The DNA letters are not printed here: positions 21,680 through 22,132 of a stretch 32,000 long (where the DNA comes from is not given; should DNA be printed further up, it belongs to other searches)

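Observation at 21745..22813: Tandem pair of diverged small peptide genes, missed by the ORF track, directly upstream of a c-di-GMP phosphodiesterase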

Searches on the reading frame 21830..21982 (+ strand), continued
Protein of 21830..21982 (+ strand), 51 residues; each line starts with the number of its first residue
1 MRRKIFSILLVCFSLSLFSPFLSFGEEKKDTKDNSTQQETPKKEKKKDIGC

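Call 46: list_cluster_members(proteins=[P0020, P0031, P0008, P0007, P0010, P0021, P0024, P0005, P0030, P0022])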
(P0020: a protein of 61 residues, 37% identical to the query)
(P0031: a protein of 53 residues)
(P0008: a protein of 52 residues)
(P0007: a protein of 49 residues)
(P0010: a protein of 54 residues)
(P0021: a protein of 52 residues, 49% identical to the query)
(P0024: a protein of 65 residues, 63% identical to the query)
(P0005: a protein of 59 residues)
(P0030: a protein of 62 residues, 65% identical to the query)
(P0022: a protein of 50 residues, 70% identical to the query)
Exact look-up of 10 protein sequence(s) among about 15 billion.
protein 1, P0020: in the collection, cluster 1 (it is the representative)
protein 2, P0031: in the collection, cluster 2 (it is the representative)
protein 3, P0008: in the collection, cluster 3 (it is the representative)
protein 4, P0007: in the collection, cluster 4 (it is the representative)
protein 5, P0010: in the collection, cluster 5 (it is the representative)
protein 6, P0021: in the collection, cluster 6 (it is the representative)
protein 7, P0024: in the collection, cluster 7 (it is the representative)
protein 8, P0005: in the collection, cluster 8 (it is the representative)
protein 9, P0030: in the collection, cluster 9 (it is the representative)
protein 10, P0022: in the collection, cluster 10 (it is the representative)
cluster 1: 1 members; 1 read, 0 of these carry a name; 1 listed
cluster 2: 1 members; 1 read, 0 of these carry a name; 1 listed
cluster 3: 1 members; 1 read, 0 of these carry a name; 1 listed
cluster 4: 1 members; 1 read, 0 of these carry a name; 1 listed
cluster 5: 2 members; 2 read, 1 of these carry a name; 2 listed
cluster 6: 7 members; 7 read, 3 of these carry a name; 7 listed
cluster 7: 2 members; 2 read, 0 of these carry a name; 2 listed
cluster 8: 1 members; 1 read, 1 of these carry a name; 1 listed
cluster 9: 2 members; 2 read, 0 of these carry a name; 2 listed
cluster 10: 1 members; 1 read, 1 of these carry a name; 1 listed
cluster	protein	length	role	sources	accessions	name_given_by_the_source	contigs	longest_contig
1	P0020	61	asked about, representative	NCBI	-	-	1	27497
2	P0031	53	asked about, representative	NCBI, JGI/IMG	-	-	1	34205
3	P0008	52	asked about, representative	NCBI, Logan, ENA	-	-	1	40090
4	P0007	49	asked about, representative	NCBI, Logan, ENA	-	-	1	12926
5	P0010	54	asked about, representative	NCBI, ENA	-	-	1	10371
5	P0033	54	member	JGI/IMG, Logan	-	hypothetical protein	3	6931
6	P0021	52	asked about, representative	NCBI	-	-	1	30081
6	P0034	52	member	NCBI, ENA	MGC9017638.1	MAG: hypothetical protein ACP5JQ_05620 [Caldimicrobium sp.]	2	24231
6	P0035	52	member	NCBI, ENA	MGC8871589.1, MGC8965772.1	MAG: hypothetical protein ACP5KO_03085 [Caldimicrobium sp.]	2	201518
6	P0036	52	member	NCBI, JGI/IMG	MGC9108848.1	MAG: hypothetical protein ACP5HI_01140 [Caldimicrobium sp.] | hypothetical protein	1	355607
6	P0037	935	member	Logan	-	-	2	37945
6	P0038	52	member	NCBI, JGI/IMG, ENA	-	-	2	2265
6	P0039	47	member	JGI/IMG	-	-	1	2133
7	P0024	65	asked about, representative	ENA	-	-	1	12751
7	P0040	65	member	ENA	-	-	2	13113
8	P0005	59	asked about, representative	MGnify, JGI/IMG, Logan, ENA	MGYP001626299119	CR=1 FL=1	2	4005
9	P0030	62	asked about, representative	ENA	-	-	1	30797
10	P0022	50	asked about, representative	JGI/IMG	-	hypothetical protein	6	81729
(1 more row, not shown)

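Call 49: find_related_loci(query=A6, collection=genome_contigs, flank=5000)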
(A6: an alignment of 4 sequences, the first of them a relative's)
Query A6 (83 aa) in genome_contigs; peptide patterns used: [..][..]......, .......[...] (x = any residue, [..] = any of these).
99 stretches matched a pattern; 6 encode a relative of the query (tblastn E <= 1e-3); 6 distinct loci.
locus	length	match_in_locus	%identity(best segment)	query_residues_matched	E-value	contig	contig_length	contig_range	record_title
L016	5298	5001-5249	96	1-83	6e-48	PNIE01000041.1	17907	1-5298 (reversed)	MAG: Caldimicrobium thiodismutans isolate ZAV-15 NODE_642_length_17907_cov_57.7689, whole genome shotgun sequence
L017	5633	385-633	83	1-83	1e-42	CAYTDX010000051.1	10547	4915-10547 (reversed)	MAG TPA_asm: uncultured Caldimicrobium sp. isolate binchicken_co71_66 genome assembly, contig: NODE_2787_length_10547_co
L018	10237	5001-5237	77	1-79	6e-35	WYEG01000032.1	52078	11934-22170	MAG: Caldimicrobium sp. isolate EvPrim.Bin5 NODE_53_length_52078_cov_30.7988, whole genome shotgun sequence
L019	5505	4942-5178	74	1-79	1e-34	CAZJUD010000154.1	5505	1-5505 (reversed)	MAG TPA_asm: uncultured Caldimicrobium sp. isolate binchicken_co25_16 genome assembly, contig: k141_131184, whole genome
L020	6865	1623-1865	67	1-82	4e-29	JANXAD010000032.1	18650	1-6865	MAG: Thermodesulfobacteriaceae bacterium isolate SKYB108 NODE_32_length_18650_cov_11.380229, whole genome shotgun sequen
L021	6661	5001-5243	66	1-82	5e-29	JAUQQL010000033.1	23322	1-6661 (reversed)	MAG: Thermodesulfobacteriota bacterium isolate SRBZ-1.bins.32.201808 NODE_910_length_23322_cov_1.569864, whole genome sh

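Call 60: search_protein_families(library=pfam, proteins=[L020:2225-3214:+, L020:3220-3501:+, L020:3557-4225:+, L020:985-1251:-, L020:218-523:+, L021:5603-6598:+, L021:3874-4782:-, L021:2599-3882:+, L021:1907-2482:+, L017:1132-2130:+], max_evalue=0.001)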
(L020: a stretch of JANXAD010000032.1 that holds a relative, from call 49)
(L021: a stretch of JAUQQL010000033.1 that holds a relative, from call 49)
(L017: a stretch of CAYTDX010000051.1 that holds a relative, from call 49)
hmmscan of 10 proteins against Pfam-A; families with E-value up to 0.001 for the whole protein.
L020:2225-3214:+ (329 aa): 5 families
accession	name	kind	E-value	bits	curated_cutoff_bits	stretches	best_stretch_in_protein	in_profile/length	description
PF02562.22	PhoH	-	1e-97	326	27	1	118-321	2-205/205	PhoH-like protein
PF13245.12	AAA_19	-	2.3e-08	34.7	25.1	1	125-274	1-129/134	AAA domain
PF13604.12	AAA_30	-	5.3e-08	33.3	27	1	125-274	6-128/191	AAA domain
PF01695.23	IstB_IS21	-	2.1e-05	24.6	24.1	1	122-165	79-122/238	IstB-like ATP binding protein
PF00270.35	DEAD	-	0.00018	21.7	26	0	125-173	4-53/167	DEAD/DEAH box helicase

L020:3220-3501:+ (93 aa): 1 family
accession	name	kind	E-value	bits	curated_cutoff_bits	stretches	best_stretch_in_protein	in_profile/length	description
PF02325.22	YGGT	-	2.2e-23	82.9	27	1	15-84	2-70/70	YGGT family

L020:3557-4225:+ (222 aa): 3 families
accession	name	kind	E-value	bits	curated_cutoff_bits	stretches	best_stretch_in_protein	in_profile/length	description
PF13419.12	HAD_2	-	2.9e-32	112.7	23.8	1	12-191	3-177/178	Haloacid dehalogenase-like hydrolase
PF00702.32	Hydrolase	-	7.7e-23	82.3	26.4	1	10-186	4-191/191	haloacid dehalogenase-like hydrolase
PF12710.13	HAD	-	1.7e-05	25.8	27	1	11-147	2-141/189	haloacid dehalogenase-like hydrolase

L020:985-1251:- (88 aa): 0 families

L020:218-523:+ (101 aa): 0 families

L021:5603-6598:+ (331 aa): 5 families
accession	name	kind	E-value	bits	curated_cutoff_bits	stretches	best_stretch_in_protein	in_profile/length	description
PF02562.22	PhoH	-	8.2e-98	326.3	27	1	120-323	2-205/205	PhoH-like protein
PF13604.12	AAA_30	-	6e-08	33.1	27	1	127-276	6-128/191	AAA domain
PF13245.12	AAA_19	-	9.3e-08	32.8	25.1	1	127-276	1-129/134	AAA domain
PF01695.23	IstB_IS21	-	7.8e-06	26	24.1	1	125-168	80-123/238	IstB-like ATP binding protein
PF00270.35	DEAD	-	6.8e-05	23.1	26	0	127-175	4-53/167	DEAD/DEAH box helicase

L021:3874-4782:- (302 aa): 2 families
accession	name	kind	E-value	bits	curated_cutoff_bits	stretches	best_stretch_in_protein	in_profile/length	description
PF01545.26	Cation_efflux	-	2e-42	145.6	26.6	1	13-206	2-198/198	Cation efflux family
PF16916.11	ZT_dimer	-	8.6e-17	61.4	26.7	1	220-294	7-78/78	Dimerisation domain of Zinc Transporter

L021:2599-3882:+ (427 aa): 1 family
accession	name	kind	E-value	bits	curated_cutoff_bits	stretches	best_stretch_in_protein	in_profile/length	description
PF05140.19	ResB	-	3.1e-73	247.7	24.6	2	11-270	1-280/486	ResB-like family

L021:1907-2482:+ (191 aa): 4 families
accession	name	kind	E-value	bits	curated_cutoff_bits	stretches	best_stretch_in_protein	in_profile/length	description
PF02915.23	Rubrerythrin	-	8.7e-31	107.6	22.8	1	14-138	4-136/137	Rubrerythrin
PF21349.2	RUBY_RBDX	-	8.5e-15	54.4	26.5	1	156-185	1-30/30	Rubrerythrin, rubredoxin-like domain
PF23458.2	DUF7130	-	2.3e-07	31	35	1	150-185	48-84/89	Domain of unknown function (DUF7130)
PF00210.30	Ferritin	-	2.4e-07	31.2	24.5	1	18-143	9-140/142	Ferritin-like domain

L017:1132-2130:+ (332 aa): 4 families
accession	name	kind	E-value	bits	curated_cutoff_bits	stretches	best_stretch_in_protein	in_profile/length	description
PF07991.19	KARI_N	-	1e-76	256.6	20.6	1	15-179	1-165/165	Acetohydroxy acid isomeroreductase, NADPH-binding domain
PF01450.25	KARI_C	-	4.7e-71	238.2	29.1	1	185-328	1-144/144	Ketol-acid reductoisomerase, C-terminal domain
PF03807.23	F420_oxidored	-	0.00011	23.1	21.6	1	21-94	2-79/94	NADP oxidoreductase coenzyme F420-dependent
PF02826.25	2-Hacid_dh_C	-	0.0007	19.5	25.1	0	16-87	34-106/178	D-isomer specific 2-hydroxyacid dehydrogenase, NAD binding domain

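Call 61: search_solved_structures(query=A6, max_evalue=10, show_alignments=2)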
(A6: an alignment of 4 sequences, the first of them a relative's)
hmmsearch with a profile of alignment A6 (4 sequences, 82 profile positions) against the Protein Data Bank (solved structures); distinct sequences matched with E-value up to 10: 14.
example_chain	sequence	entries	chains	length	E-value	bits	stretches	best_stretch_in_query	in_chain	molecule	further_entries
5o51_A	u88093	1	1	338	1.5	12.1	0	10-44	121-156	Rho guanyl nucleotide exchange factor (Rom2), putative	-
2b7s_A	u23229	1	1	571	3.9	10.8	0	16-43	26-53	Fumarate reductase flavoprotein subunit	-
1lj1_A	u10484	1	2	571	4.1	10.7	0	16-43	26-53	flavocytochrome c3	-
1jrz_A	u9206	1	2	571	4.1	10.7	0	16-43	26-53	FLAVOCYTOCHROME C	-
1m64_A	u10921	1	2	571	4.1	10.7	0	16-43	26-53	flavocytochrome c3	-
1jrx_A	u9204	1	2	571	4.1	10.7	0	16-43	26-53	FLAVOCYTOCHROME C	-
1e39_A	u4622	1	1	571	4.1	10.7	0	16-43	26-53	FUMARATE REDUCTASE FLAVOPROTEIN SUBUNIT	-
1qjd_A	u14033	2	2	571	4.1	10.7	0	16-43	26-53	FLAVOCYTOCHROME C3 | Fumarate reductase flavoprotein subunit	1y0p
1kss_A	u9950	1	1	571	4.1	10.7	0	16-43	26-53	flavocytochrome c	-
2b7r_A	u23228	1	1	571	4.1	10.7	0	16-43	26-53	Fumarate reductase flavoprotein subunit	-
1ksu_A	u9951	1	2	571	4.1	10.7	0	16-43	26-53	flavocytochrome c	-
1p2h_A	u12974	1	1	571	4.2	10.7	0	16-42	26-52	flavocytochrome c3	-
1p2e_A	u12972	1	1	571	4.3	10.6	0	16-42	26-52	flavocytochrome c3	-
1jry_A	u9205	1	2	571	4.5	10.6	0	16-43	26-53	FLAVOCYTOCHROME C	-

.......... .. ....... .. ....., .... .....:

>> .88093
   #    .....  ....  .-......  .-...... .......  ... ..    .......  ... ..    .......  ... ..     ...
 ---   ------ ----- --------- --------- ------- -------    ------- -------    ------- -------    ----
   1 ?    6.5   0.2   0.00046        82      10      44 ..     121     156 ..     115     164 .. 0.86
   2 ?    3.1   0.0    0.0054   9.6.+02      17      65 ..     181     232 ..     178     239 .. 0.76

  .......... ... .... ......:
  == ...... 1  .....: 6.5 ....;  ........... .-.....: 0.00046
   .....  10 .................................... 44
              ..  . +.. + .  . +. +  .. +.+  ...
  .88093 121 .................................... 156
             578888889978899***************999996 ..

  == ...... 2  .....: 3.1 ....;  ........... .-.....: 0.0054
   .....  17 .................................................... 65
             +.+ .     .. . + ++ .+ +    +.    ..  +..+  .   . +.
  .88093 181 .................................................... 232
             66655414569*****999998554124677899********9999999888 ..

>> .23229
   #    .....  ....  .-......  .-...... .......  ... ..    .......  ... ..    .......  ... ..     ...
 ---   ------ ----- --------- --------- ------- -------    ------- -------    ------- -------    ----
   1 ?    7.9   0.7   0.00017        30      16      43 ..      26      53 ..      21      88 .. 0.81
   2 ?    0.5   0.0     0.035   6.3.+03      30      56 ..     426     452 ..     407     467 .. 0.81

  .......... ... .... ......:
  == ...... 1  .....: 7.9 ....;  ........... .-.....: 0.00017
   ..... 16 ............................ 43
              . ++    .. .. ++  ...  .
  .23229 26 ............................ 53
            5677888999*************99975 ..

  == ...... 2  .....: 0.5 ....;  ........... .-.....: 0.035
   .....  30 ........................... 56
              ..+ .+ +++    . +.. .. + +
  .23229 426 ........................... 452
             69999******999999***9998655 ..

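Call 70: find_homologous_proteins(query=A9, max_evalue=10)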
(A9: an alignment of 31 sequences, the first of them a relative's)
Query A9 (31 sequences) (51 aa, profile of the alignment): 67 proteins with E <= 10 among 8000 candidates.
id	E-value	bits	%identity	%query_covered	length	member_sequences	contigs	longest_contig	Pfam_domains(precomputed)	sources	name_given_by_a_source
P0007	3.0e-19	87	47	96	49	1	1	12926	-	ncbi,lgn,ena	-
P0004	1.3e-18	85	100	100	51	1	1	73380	-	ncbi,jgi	jgi:hypothetical protein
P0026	2.2e-18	84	70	45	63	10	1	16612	-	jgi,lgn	jgi:hypothetical protein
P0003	9.7e-18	82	98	100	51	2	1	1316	-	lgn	-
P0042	2.1e-17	81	55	100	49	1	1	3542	-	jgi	-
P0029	2.7e-17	81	40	92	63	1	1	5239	-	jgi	jgi:hypothetical protein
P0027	2.7e-17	81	73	43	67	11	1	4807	-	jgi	jgi:hypothetical protein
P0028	6.3e-17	79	70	45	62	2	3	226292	-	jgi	jgi:hypothetical protein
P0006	1.1e-16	79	57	100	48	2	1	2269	-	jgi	-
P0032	2.7e-16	77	70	45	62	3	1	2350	-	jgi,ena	-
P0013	3.8e-16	77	44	100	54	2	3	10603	-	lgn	-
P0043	3.9e-16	77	48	100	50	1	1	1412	-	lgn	-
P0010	4.6e-16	77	51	96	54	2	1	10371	-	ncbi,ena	-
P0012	1.1e-15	75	48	96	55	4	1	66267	-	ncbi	ncbi:MAG: hypothetical protein ABWJ99_02340 [Caldimicrobium sp.]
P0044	1.3e-15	75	45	94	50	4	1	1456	-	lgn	-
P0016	1.1e-14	72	49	73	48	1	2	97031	-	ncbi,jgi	ncbi:MAG: hypothetical protein ACP5IN_01775 [Caldimicrobium sp.]|jgi:CHASE3 domain sensor protein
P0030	3.2e-14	71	65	45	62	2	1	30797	-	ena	-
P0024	1.7e-13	68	63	57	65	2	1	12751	-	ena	-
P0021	2.1e-13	68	49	76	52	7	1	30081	-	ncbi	-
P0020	2.0e-11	62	37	100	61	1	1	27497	-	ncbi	-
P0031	7.7e-11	60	-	-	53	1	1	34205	-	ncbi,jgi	-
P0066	9.6e-9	53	38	75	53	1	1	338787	-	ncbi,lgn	-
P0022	3.1e-7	48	70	45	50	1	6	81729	-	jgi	jgi:hypothetical protein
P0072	1.5e-2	33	-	-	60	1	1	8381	-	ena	-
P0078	2.0e+0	27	-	-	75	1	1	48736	-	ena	-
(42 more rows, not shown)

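Call 72: find_encoding_contigs(protein=P0078, flank=6000, max_places=2)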
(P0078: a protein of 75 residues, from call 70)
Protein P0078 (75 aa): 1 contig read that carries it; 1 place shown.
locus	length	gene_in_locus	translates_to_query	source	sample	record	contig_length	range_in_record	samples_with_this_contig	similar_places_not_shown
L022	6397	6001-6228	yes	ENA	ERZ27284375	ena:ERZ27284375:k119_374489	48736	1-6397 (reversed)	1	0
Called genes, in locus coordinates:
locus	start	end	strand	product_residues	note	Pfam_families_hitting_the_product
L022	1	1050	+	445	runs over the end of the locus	PF01262:AlaDh_PNT_C (faint), PF01488:Shikimate_DH (faint), PF02254:TrkA_N, PF03435:Sacchrp_dh_NADP (faint), PF03807:F420_oxidored (faint), PF02080:TrkA_C, PF02254:TrkA_N, PF02080:TrkA_C, +1 more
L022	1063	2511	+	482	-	PF02386:TrkH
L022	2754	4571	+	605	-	PF02705:K_trans, PF22776:K_trans_C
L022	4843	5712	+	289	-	PF04143:Sulf_transp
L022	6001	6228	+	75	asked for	-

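Call 73: find_encoding_contigs(protein=P0066, flank=6000, max_places=2)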
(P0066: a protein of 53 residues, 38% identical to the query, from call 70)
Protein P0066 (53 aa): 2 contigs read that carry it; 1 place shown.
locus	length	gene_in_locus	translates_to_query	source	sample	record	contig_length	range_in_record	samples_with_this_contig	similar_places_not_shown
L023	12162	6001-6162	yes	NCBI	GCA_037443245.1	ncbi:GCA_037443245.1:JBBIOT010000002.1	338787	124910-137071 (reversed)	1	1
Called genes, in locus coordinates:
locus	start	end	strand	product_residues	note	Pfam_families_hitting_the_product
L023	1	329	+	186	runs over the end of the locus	-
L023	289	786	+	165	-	PF04608:PgpA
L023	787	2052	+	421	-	PF00994:MoCF_biosynth, PF02464:CinA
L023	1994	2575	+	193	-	PF10469:AKAP7_NLS, PF02834:LigT_PEase, PF13563:2_5_RNA_ligase2, PF02834:LigT_PEase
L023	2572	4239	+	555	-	PF00496:SBP_bac_5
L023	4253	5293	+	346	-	PF00389:2-Hacid_dh, PF02826:2-Hacid_dh_C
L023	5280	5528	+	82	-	-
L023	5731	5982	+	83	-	-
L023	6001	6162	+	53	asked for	-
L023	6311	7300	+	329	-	PF07991:KARI_N, PF01450:KARI_C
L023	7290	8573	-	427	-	PF00202:Aminotran_3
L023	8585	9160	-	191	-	PF00596:Aldolase_II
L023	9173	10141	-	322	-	PF01073:3Beta_HSD, PF01370:Epimerase, PF02719:Polysacc_synt_2, PF04321:RmlD_sub_bind, PF07993:NAD_binding_4 (faint), PF08659:KR (weak), PF16363:GDP_Man_Dehyd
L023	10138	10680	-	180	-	-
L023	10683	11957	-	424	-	PF06245:DUF1015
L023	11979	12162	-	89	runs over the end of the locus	PF05899:Cupin_3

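Call 86: find_related_loci(query=A6, collection=metagenome_contigs, flank=4000)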
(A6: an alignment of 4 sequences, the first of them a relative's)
Query A6 (83 aa) in metagenome_contigs; peptide patterns used: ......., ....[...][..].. (x = any residue, [..] = any of these).
600 stretches matched a pattern (row limit reached: there are more); 10 encode a relative of the query (tblastn E <= 1e-3); 10 distinct loci.
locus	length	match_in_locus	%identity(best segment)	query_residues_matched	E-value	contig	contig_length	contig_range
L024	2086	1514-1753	73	1-80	4e-36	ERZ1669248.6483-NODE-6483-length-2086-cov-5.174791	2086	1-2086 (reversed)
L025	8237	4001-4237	75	1-79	8e-35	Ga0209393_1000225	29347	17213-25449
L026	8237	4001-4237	75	1-79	8e-35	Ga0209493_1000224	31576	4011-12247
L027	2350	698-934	77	1-79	1e-34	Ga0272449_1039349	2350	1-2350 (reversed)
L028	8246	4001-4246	75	1-82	3e-34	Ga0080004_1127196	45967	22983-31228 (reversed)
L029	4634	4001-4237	74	1-79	2e-34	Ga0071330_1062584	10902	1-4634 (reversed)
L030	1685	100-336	77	1-79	1e-33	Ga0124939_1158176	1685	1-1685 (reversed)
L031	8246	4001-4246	73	1-82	2e-34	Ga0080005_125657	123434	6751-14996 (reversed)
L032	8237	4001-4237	61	1-79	9e-32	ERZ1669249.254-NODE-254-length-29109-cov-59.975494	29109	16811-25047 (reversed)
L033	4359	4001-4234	67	1-78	9e-29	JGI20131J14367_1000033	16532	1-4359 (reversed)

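Call 93: predict_structure(alignment_id=A5)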
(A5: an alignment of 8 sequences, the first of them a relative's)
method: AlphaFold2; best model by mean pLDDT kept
length: 51 residues; sequences in the alignment: 8
mean_pLDDT: 67.0   pTM: 0.31
mean pLDDT of the five models: 67.0, 65.8, 64.5, 64.1, 63.5
residues with pLDDT >= 90: 6; 70-90: 17; 50-70: 13; < 50: 15
segments of 3 or more residues with pLDDT < 50: 37-46, 48-51
pLDDT, mean of each block of 10 residues (from residue 1): 85 86 67 49 49 48
secondary structure, 60 per line:
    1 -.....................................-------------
elements in order: H2-38

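Call 103: find_encoding_contigs(protein=P0072, flank=6000, max_places=3)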
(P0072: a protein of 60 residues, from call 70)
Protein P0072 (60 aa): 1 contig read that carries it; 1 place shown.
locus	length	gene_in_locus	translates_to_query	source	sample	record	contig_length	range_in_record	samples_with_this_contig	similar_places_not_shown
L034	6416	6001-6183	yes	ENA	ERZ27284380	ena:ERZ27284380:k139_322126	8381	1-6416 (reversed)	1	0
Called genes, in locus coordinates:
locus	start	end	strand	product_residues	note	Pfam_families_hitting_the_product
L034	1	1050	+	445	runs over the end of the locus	PF01262:AlaDh_PNT_C (faint), PF01488:Shikimate_DH (faint), PF02254:TrkA_N, PF03435:Sacchrp_dh_NADP (faint), PF03807:F420_oxidored (faint), PF02080:TrkA_C, PF02254:TrkA_N, PF02080:TrkA_C, +1 more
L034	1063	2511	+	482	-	PF02386:TrkH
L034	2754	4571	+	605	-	PF02705:K_trans, PF22776:K_trans_C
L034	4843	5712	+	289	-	PF04143:Sulf_transp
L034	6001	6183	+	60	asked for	-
